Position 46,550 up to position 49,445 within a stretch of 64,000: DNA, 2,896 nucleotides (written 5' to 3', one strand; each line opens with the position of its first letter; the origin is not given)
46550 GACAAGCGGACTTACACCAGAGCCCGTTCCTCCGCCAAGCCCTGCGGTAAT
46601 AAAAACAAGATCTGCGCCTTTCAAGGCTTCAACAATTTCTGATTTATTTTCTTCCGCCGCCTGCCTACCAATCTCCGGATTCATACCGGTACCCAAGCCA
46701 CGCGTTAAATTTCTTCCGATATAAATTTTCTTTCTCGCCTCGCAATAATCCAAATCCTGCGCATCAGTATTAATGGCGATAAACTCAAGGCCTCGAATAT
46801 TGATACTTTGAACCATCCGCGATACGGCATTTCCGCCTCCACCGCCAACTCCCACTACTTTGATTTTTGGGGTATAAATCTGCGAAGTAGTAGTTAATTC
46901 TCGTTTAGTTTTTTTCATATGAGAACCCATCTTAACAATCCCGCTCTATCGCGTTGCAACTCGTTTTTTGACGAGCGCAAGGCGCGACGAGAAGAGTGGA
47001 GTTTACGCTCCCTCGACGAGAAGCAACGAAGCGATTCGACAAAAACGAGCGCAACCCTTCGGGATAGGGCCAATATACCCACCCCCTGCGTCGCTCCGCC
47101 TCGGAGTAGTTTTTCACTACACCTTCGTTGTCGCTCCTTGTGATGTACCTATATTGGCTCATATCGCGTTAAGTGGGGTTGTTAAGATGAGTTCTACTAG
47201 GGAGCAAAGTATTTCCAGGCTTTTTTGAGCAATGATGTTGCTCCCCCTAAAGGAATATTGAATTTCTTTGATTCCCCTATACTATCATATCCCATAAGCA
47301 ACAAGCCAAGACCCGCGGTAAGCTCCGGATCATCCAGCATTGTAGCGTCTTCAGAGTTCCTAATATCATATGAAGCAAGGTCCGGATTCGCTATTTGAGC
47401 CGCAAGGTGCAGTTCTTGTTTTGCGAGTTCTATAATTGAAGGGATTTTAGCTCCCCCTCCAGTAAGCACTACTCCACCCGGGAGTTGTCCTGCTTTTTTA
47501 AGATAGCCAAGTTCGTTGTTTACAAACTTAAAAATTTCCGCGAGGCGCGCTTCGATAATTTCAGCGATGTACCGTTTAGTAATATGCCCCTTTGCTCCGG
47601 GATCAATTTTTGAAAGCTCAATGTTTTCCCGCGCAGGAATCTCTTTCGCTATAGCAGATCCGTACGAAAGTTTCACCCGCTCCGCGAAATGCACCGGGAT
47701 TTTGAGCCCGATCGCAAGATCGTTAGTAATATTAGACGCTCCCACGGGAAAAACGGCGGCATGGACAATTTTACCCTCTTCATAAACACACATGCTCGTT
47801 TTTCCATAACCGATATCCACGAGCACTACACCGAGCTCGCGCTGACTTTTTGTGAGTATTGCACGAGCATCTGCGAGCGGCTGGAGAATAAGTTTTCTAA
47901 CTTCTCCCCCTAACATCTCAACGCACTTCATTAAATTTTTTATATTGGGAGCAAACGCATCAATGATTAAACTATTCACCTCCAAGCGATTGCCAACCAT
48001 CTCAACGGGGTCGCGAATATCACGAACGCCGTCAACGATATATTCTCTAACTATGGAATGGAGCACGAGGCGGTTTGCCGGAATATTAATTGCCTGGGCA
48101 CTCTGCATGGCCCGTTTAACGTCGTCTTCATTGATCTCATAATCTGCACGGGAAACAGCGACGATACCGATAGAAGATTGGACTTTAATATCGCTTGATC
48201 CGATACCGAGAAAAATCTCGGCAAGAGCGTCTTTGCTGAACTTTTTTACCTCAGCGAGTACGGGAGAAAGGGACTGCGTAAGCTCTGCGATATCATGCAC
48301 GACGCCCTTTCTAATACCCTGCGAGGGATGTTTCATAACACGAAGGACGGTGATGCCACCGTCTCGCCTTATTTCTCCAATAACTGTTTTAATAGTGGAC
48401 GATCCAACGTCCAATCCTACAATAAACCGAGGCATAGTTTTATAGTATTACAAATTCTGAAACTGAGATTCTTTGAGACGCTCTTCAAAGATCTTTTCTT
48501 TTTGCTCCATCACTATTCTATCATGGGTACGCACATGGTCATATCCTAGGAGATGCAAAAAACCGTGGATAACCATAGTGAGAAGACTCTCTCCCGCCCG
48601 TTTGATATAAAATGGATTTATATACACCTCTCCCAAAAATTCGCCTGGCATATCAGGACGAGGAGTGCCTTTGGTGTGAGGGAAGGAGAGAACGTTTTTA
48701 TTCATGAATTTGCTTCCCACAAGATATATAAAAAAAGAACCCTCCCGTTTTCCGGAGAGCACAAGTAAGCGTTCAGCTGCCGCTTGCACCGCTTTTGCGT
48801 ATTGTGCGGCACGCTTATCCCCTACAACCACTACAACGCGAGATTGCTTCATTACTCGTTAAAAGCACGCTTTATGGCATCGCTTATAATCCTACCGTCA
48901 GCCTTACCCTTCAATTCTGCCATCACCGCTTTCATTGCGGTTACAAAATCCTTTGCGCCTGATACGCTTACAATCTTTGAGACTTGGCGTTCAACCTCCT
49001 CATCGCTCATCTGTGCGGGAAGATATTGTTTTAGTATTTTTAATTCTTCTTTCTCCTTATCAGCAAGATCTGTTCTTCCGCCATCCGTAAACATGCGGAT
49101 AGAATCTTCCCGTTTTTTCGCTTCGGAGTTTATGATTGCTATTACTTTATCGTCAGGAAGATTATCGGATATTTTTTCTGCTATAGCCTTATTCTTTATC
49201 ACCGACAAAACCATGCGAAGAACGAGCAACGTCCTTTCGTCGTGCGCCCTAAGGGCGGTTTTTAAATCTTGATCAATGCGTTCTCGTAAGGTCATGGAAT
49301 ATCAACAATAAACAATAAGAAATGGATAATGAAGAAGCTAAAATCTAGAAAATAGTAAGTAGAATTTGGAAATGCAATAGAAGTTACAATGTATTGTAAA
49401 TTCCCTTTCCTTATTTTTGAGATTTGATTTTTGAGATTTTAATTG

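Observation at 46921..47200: Structured GC-rich spacer with about 29-bp terminal inverted repeats between ftsA and ftsZ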

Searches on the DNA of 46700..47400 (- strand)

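Call 9: search_rna_families(source=window, start=46700, end=47400, threshold=evalue, max_evalue=10, show_alignments=2)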
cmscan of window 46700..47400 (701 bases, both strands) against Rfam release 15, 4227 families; matches with E-value up to 10: 1.
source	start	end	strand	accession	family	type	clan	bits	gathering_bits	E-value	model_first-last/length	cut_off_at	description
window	47257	47285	+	RF00110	RybB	Gene; sRNA;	-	12.9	40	9.4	1-79/79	no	RybB RNA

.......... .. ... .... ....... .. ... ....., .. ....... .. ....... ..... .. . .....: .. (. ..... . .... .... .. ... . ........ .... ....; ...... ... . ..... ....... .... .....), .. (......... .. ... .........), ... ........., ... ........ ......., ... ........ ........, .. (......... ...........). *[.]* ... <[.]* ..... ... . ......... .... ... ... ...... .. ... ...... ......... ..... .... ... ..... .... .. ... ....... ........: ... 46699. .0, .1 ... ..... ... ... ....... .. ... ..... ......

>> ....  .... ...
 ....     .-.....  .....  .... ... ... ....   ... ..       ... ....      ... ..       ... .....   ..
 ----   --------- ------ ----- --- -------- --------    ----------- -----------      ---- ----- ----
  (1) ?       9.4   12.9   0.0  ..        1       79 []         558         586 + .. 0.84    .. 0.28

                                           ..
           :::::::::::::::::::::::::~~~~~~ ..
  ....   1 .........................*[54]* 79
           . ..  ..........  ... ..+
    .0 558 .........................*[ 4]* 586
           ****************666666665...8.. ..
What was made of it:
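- Rfam gave nothing at E<=10 (call 9).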

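Call 41: search_dna_similar(query=window:46915-47205:-, collection=phages, mode=distant, max_evalue=1, max_rows=10)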
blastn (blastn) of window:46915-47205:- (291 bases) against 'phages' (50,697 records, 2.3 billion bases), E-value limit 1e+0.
Records with a match: 1; places in all: 1; records where one place covers at least 80% of the query: 0.
Best place of each record, by identity: 80-90% 1.
By first word of the organism name: bajarodmic 1.
By host as written in the record: Peromyscus fraterculus 1.
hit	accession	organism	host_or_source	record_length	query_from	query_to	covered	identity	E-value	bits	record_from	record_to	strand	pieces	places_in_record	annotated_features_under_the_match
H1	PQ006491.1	bajarodmic virus 378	Peromyscus fraterculus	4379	19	60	14%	83.3%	1e+0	39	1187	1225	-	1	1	major capsid protein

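Call 42: search_dna_similar(query=window:46915-47205:-, collection=plasmids, mode=distant, max_evalue=1, max_rows=10)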
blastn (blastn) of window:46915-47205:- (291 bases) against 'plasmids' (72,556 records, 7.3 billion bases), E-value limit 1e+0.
Records with a match: 2; places in all: 2; records where one place covers at least 80% of the query: 0.
Best place of each record, by identity: 95-99% 1; 80-90% 1.
By first word of the organism name: Rhizobium 1; Salinivibrio 1.
By predicted mobility (MOB-suite, as given by PLSDB): conjugative 1; non-mobilizable 1.
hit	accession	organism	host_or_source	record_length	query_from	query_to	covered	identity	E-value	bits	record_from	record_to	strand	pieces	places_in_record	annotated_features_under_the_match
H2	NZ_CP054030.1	Rhizobium hidalgonense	Pisum sativum l. (pea),Pure culture,Pea ...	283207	222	262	14%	83.3%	9e-1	42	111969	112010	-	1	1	type IV secretory system conjugative DNA transfer family protein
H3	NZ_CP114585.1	Salinivibrio proteolyticus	-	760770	57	82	9%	96.2%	3e-1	44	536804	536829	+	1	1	transporter substrate-binding domain-containing protein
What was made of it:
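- Tried and rejected: blastn in distant mode against phages and plasmids gave only noise at E of 0.3 to 1 (calls 41, 42).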

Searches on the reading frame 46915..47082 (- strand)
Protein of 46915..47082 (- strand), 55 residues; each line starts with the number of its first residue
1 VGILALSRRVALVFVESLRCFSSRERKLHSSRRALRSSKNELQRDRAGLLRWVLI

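Call 18: search_protein_families(library=pfam, proteins=[window:46915-47082:-], max_evalue=1)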
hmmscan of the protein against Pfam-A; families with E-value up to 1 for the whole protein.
window:46915-47082:- (55 aa): 0 families

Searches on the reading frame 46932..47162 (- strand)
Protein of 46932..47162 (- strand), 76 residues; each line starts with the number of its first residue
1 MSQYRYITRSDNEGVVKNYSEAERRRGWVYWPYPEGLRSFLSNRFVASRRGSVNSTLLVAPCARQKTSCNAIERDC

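Call 18: search_protein_families(library=pfam, proteins=[window:46932-47162:-], max_evalue=1)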
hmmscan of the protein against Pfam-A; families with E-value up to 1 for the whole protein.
window:46932-47162:- (76 aa): 1 family
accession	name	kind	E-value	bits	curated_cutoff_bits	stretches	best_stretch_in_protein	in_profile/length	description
PF01553.26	Acyltransferase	-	0.15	12.3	23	1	3-55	65-118/132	Acyltransferase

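Call 27: find_homologous_proteins(query=window:46932-47162:-, max_evalue=10)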
Query window:46932-47162:-: 3 candidates shared short words with the query, none scored E <= 10.
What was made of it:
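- No Pfam match and no homologue among 5.8 billion proteins (calls 18, 27).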

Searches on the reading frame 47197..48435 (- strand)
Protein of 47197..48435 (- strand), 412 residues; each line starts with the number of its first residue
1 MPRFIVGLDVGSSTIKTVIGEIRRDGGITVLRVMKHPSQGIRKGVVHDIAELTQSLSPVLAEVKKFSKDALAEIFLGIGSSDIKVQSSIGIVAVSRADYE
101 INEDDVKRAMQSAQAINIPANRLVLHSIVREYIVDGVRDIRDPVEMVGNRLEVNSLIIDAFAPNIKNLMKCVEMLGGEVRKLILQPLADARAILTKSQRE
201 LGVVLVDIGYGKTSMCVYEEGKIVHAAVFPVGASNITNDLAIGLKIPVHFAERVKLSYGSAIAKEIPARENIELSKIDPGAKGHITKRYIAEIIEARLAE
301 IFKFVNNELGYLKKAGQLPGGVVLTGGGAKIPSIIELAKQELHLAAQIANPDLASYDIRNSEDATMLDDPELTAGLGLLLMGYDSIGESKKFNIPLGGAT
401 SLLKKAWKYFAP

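Call 16: find_encoding_contigs(protein=window:47197-48435:-, flank=3000, max_places=10)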
Protein window:47197-48435:- (412 aa): 6 contigs read that carry it; 1 place shown.
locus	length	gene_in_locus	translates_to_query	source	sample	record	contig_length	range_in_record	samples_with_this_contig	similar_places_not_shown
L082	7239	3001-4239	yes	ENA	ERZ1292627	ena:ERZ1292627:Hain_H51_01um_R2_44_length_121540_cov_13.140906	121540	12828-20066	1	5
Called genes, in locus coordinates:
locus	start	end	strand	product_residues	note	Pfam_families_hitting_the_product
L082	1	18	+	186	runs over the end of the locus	PF10502:Peptidase_S26, PF00717:Peptidase_S24 (faint)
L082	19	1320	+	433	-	PF13393:tRNA-synt_His, PF00587:tRNA-synt_2b, PF03129:HGTP_anticodon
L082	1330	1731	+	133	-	PF11969:DcpS_C, PF01230:HIT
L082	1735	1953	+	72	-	-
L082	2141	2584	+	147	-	PF09424:YqeY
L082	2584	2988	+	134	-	PF02130:YbeY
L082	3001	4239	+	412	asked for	PF11104:PilM_2 (faint), PF02491:SHS2_FTSA, PF06723:MreB_Mbl, PF14450:FtsA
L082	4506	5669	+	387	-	PF00091:Tubulin, PF12327:FtsZ_C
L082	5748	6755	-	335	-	PF00571:CBS (weak), PF01769:MgtE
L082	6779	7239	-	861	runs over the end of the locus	PF00690:Cation_ATPase_N, PF00122:E1-E2_ATPase, PF00702:Hydrolase, PF13246:Cation_ATPase, PF12710:HAD (weak), PF00689:Cation_ATPase_C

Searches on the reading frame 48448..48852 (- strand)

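Call 59: search_protein_families(library=pfam, proteins=[window:48448-48852:-], max_evalue=0.001)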
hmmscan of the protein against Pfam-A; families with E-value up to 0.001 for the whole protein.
window:48448-48852:- (134 aa): 1 family
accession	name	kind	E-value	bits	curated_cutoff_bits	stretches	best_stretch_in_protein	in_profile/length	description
PF02130.23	YbeY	-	2.3e-12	47.4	25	1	53-121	55-124/129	Endoribonuclease YbeY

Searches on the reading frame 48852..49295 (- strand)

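Call 59: search_protein_families(library=pfam, proteins=[window:48852-49295:-], max_evalue=0.001)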
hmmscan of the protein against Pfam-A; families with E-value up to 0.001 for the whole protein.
window:48852-49295:- (147 aa): 1 family
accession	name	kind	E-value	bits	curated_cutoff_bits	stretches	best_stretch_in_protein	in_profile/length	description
PF09424.15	YqeY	-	4.8e-40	137.4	27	1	4-143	1-141/143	Yqey-like protein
